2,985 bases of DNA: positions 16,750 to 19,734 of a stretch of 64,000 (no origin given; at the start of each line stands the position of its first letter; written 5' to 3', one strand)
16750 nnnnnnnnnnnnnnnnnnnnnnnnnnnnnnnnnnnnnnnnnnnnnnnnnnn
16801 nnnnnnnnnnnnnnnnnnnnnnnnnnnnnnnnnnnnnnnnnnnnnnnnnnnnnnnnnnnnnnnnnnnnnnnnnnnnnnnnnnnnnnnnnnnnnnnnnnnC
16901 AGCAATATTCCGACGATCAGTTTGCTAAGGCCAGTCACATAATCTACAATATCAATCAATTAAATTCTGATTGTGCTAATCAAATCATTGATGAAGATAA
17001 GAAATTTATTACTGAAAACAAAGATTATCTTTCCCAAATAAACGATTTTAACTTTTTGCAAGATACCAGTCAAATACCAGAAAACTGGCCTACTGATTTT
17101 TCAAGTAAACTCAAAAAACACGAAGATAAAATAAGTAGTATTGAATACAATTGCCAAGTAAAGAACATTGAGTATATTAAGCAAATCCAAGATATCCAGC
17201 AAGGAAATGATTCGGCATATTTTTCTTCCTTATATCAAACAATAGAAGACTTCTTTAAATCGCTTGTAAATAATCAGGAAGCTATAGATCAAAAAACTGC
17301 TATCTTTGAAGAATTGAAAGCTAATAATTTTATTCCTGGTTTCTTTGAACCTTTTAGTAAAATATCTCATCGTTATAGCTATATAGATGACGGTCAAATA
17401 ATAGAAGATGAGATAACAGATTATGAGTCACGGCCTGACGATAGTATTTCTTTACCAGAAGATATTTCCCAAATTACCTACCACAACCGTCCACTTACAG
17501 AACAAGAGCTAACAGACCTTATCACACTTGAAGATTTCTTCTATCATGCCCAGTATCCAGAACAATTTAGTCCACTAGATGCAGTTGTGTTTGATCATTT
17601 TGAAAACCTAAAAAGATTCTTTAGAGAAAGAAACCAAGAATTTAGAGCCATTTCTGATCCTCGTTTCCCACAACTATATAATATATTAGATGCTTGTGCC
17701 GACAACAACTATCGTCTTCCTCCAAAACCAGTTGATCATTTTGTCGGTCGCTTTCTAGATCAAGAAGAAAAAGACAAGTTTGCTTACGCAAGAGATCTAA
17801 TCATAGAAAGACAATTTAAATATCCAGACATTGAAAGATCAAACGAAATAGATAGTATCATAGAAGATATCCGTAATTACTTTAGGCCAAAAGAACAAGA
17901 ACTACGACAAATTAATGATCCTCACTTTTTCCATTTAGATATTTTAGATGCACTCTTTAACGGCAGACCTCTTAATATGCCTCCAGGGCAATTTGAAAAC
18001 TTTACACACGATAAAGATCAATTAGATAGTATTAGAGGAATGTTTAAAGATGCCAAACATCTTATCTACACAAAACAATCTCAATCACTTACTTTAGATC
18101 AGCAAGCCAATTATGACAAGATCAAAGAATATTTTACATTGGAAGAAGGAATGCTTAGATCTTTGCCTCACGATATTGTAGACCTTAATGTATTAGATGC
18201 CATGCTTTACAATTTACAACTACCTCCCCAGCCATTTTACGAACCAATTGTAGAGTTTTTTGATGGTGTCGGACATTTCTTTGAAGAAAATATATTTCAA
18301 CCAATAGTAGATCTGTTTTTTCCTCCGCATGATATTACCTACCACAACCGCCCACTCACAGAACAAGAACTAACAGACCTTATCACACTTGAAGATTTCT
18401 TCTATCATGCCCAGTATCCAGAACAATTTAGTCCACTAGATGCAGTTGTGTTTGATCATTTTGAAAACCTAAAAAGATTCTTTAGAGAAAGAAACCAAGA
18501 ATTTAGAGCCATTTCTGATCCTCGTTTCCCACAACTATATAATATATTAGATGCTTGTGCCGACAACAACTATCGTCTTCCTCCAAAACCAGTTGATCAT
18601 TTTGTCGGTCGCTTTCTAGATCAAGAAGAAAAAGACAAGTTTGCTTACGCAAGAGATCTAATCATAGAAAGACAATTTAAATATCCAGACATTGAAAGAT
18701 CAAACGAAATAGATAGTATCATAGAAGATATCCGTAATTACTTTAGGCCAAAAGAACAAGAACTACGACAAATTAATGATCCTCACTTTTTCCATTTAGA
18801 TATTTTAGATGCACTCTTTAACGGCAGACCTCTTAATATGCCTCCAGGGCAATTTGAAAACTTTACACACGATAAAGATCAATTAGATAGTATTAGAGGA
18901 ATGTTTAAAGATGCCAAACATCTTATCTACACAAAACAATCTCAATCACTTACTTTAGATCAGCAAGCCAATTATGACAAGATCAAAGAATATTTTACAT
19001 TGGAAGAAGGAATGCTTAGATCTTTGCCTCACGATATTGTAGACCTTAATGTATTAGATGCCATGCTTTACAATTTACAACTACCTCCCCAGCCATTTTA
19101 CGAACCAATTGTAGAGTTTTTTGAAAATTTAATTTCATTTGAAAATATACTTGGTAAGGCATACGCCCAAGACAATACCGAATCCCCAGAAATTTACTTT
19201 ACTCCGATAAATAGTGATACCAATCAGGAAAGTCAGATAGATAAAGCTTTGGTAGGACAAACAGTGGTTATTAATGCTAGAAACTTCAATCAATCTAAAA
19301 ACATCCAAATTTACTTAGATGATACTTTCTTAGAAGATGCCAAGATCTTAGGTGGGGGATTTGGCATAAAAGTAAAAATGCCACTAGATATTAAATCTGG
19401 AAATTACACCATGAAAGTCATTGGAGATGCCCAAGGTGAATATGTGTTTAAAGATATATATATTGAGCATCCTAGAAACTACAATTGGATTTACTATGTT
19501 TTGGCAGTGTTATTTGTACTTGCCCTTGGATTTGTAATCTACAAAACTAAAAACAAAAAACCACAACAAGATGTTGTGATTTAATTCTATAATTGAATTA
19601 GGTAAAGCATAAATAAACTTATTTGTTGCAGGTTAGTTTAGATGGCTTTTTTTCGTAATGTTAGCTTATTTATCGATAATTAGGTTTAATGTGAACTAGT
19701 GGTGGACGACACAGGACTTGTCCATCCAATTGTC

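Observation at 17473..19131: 861-bp near-identical tandem duplication inside the giant surface-protein gene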

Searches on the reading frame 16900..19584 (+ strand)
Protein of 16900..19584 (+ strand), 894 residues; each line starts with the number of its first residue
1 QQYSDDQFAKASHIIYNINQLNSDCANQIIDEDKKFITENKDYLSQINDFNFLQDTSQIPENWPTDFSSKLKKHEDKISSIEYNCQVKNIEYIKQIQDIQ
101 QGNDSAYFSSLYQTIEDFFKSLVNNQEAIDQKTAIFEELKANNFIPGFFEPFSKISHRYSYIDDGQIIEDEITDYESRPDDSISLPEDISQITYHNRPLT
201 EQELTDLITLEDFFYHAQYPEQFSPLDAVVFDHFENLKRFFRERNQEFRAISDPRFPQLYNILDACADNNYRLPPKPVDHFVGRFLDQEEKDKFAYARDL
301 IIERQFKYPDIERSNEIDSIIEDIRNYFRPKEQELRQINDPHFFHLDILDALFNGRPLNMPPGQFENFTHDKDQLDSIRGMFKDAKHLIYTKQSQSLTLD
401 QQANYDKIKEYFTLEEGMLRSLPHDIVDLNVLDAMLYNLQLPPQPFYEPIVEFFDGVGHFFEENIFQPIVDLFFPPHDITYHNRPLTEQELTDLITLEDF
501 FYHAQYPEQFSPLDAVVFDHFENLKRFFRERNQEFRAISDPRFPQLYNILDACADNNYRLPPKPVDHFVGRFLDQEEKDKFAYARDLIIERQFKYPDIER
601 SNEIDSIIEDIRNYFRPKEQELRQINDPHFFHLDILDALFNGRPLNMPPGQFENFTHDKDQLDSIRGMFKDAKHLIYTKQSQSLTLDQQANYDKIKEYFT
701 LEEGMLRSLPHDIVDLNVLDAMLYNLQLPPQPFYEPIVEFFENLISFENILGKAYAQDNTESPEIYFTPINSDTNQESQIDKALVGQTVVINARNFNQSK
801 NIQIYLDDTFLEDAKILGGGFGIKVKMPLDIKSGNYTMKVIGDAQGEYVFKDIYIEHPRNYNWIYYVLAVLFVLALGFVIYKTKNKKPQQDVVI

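Call 14: find_related_loci(query=window:16900-19584:+, collection=genome_contigs, flank=10000)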
Query window:16900-19584:+ (894 aa) in genome_contigs; peptide patterns used: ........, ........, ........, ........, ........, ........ (x = any residue, [..] = any of these).
59 stretches matched a pattern, but none encodes a relative of the query by tblastn (E <= 1e-3).

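Call 15: find_related_loci(query=window:16900-19584:+, collection=metagenome_contigs, flank=10000)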
Query window:16900-19584:+ (894 aa) in metagenome_contigs; peptide patterns used: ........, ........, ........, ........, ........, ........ (x = any residue, [..] = any of these).
80 stretches matched a pattern, but none encodes a relative of the query by tblastn (E <= 1e-3).

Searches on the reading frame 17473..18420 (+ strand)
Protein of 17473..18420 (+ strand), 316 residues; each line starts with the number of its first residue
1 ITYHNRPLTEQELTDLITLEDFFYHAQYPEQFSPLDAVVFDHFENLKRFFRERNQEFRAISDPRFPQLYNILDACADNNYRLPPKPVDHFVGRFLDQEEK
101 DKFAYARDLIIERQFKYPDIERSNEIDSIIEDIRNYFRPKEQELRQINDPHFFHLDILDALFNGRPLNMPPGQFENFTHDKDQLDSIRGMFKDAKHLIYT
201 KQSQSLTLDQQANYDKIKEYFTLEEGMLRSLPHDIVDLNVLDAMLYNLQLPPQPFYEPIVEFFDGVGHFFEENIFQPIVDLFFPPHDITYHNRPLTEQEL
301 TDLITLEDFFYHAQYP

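Call 45: predict_structure(alignment_id=A1)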
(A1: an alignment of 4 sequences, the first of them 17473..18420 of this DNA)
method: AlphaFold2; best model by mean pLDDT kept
length: 316 residues; sequences in the alignment: 4
mean_pLDDT: 60.1   pTM: 0.31
mean pLDDT of the five models: 60.1, 56.9, 56.5, 55.8, 55.7
residues with pLDDT >= 90: 12; 70-90: 96; 50-70: 86; < 50: 122
segments of 3 or more residues with pLDDT < 50: 1-15, 28-39, 61-67, 81-93, 171-178, 254-295, 298-316
pLDDT, mean of each block of 10 residues (from residue 1): 36 50 50 45 58 60 48 56 35 55 75 64 75 83 63 67 70 46 74 87 87 92 80 75 84 47 40 44 41 47 44 34
secondary structure, 60 per line:
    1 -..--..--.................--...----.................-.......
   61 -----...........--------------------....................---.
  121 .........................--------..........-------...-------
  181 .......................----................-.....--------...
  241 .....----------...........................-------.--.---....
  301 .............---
elements in order: H10-26 H36-52 H54-60 H66-76 H97-116 H120-145 H154-163 H181-203 H208-223 H225-229 H238-245 H256-282 H297-313
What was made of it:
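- The multi-domain AF2 model is poor (pLDDT 60, pTM 0.31; call 45), so a rod-like stalk is not shown.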

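Call 62: fold_search(model_id=the predicted structure, library=pdb)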
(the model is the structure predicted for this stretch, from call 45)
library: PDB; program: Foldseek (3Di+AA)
matches with E <= 10: 52; with E <= 0.001: 0
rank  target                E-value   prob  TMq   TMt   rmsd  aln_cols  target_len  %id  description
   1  9j5r_B                2.0e+00  0.07  0.13  0.11  21.8       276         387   10  Pathogen effector forms a phosphatase holoenzyme complex with host core enzyme to promote disease (released 2026-03-04)
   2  3pja_J                2.1e+00  0.14  0.16  0.22  17.4       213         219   16  Crystal structure of human C3PO complex (released 2011-05-11)
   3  3pja_L                2.6e+00  0.10  0.15  0.20  17.4       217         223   15  Crystal structure of human C3PO complex (released 2011-05-11)
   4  3zc1_D                3.5e+00  0.10  0.14  0.22  16.2       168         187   11  Crystal structure of AfC3PO (released 2013-01-23)
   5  4zq0_A                3.8e+00  0.06  0.15  0.19  19.9       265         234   11  crystal structure of Giardia 14-3-3 in complex with the phosphopeptide A8Ap (released 2016-03-30)
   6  3pja_K                4.0e+00  0.11  0.15  0.20  17.0       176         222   15  Crystal structure of human C3PO complex (released 2011-05-11)
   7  6w2q                  4.4e+00  0.07  0.14  0.21  22.9       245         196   11  Junction 34, DHR53-DHR4 (released 2020-04-15)
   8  3nf1                  4.8e+00  0.05  0.13  0.14  22.5       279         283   13  Crystal structure of the TPR domain of kinesin light chain 1 (released 2011-05-25)
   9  4x0f_B                4.8e+00  0.02  0.11  0.09  19.1       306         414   12  Crystal structure of crosslink stabilized long-form PDE4B in complex with (R)-(-)-rolipram (released 2015-03-11)
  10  8b2i_A                5.0e+00  0.05  0.14  0.17  19.5       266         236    9  Ternary structure of 14-3-3s, ERRg phosphopeptide and dual-reactive compound 4 (released 2023-03-29)
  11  7kzt_U                5.0e+00  0.04  0.14  0.05  21.9       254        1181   16  Structure of the human fanconi anaemia Core-UBE2T-ID-DNA complex in intermediate state (released 2021-03-10)
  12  7xvk_B                5.5e+00  0.04  0.13  0.08  23.6       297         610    7  Modularity of Phytophthora effectors enables host mimicry of a principal phosphatase (released 2023-07-05)
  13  3t0l                  5.5e+00  0.03  0.12  0.15  19.5       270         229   10  Small-molecule inhibitors of 14-3-3 protein-protein interactions from virtual screening (released 2012-12-26)
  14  5n5r_A                5.8e+00  0.04  0.13  0.17  19.5       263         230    9  14-3-3 sigma in complex with TAZ pS89 peptide and fragment NV1 (released 2017-07-19)
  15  9g6c_D                6.1e+00  0.08  0.19  0.26  19.0       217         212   13  CLC7/OSTM1 complex with bound PIP2 lipid (released 2025-07-30)
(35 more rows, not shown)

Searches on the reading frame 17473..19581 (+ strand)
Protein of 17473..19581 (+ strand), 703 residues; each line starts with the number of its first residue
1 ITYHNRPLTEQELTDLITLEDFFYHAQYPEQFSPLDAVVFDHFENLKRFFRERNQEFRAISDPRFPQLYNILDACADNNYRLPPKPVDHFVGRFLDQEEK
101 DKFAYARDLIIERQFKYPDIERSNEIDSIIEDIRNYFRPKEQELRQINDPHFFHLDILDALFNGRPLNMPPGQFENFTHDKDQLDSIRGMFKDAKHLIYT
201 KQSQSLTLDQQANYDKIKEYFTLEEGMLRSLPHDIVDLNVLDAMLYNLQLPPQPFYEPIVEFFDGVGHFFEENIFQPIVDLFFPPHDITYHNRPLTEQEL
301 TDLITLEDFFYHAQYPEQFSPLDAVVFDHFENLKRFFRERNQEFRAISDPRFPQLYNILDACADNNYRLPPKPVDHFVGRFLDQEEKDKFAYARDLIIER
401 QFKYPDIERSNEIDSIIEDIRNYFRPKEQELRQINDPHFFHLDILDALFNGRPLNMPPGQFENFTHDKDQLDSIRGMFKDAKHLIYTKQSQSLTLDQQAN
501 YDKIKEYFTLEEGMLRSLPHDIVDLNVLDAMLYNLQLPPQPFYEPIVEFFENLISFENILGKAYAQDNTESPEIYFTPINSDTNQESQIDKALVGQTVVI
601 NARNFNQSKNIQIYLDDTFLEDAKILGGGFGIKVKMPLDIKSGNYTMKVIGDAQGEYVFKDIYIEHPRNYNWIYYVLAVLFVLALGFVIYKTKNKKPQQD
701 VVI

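Call 56: search_solved_structures(query=window:17473-19581:+, max_evalue=1)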
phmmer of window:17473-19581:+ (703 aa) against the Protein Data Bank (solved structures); distinct sequences matched with E-value up to 1: 2.
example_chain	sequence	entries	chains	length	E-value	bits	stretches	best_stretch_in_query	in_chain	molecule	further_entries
7bqe_A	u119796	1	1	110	0.2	12.7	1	138-481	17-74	NF3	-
7oa6_A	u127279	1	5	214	0.25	12.4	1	614-674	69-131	Heat shock protein 26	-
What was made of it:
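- On Known adhesin or stalk repeat families (Pfam) and solved folds: No PDB sequence hit below E = 0.2 (call 56).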

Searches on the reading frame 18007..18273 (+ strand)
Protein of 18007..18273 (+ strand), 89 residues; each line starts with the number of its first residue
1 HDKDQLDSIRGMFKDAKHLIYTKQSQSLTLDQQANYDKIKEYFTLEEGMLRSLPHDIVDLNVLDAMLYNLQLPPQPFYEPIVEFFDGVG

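Call 69: predict_structure(alignment_id=A2)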
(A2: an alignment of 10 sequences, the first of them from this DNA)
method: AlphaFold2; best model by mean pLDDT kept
length: 89 residues; sequences in the alignment: 10
mean_pLDDT: 88.0   pTM: 0.73
mean pLDDT of the five models: 88.0, 87.7, 85.9, 85.3, 82.8
residues with pLDDT >= 90: 66; 70-90: 8; 50-70: 13; < 50: 2
segments of 3 or more residues with pLDDT < 50: none
pLDDT, mean of each block of 10 residues (from residue 1): 87 96 95 97 97 93 95 73 55
secondary structure, 60 per line:
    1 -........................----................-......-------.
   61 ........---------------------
elements in order: H2-25 H30-45 H47-52 H60-68
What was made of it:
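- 17473..18263 (+): Repeat copy R1 (791 bp, 263 codons plus 2 nt). It comprises three diverged helical sub-repeats at about 17488-17745, 17749-18006 and 18022-18261. AF2 model of one sub-repeat, pLDDT 88 (call 69).
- The sub-repeat folds as a confident small helical domain (pLDDT 88, pTM 0.73; call 69).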

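Call 71: fold_search(model_id=the predicted structure, library=pdb)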
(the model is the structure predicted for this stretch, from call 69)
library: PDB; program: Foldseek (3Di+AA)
matches with E <= 10: 43; with E <= 0.001: 0
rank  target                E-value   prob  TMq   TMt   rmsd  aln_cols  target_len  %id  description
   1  9g9d_C                3.7e+00  0.13  0.32  0.24   6.1        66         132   14  CryoEM structure of Enterococcus italicus Csm-crRNA-CTR (4.3) complex (released 2025-02-05)
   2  2v1s_C                4.2e+00  0.11  0.34  0.41   7.5        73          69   15  CRYSTAL STRUCTURE OF RAT TOM20-ALDH PRESEQUENCE COMPLEX (released 2007-06-12)
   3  9g9g_B                4.2e+00  0.11  0.31  0.22   6.1        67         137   19  CryoEM structure of Enterococcus italicus Csm-crRNA-CTR1 complex (4.3) bound to AMPNPP (released 2025-01-29)
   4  3i76_B                4.2e+00  0.08  0.30  0.14  10.3        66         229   20  The crystal structure of the orthorhombic form of the putative HAD-hydrolase YfnB from Bacillus subtilis bound to magn (released 2009-07-21)
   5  9g9b_J                4.5e+00  0.11  0.32  0.23   6.2        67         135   18  CryoEM structure of Enterococcus italicus Csm-crRNA (4.3) complex (released 2025-01-29)
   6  9g9a_B                4.5e+00  0.10  0.32  0.27   5.7        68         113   25  CryoEM structure of Enterococcus italicus Csm-crRNA (3.2 complex) (released 2025-01-29)
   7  9g9h_B                4.7e+00  0.10  0.31  0.23   6.0        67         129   19  CryoEM structure of Enterococcus italicus Csm-crRNA-CTR1 complex bound to pNppA3 and AMPNPP (released 2025-01-29)
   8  9g9f_B                5.0e+00  0.09  0.31  0.24   6.2        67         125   19  CryoEM structure of Enterococcus italicus Csm-crRNA-CTR complex bound to AMPNPP (released 2025-01-29)
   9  9g9d_B                5.3e+00  0.09  0.31  0.23   6.1        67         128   19  CryoEM structure of Enterococcus italicus Csm-crRNA-CTR (4.3) complex (released 2025-02-05)
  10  9g9h_C                6.0e+00  0.09  0.31  0.24   6.1        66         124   14  CryoEM structure of Enterococcus italicus Csm-crRNA-CTR1 complex bound to pNppA3 and AMPNPP (released 2025-01-29)
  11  9g9i_B                6.4e+00  0.09  0.32  0.27   5.8        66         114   20  CryoEM structure of Enterococcus italicus Csm-crRNA-CTR2 complex bound to pNppA3 and AMPNPP (released 2025-01-29)
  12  9g9b_B                6.4e+00  0.09  0.32  0.26   5.9        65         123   14  CryoEM structure of Enterococcus italicus Csm-crRNA (4.3) complex (released 2025-01-29)
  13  3gni_A                6.4e+00  0.08  0.34  0.11   7.9        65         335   12  Structure of STRAD and MO25 (released 2009-06-16)
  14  5aqi_B                6.4e+00  0.06  0.29  0.25  11.1        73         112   16  Fragment-based screening of HSP70 sheds light on the functional role of ATP-binding site residues (released 2016-10-05)
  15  9rgx_A                6.8e+00  0.06  0.28  0.26   8.2        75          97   11  X-ray crystal structure of a de novo designed single-chain antiparallel 3-helix coiled-coil bundle, sc-apCC3-ACW (released 2025-09-03)
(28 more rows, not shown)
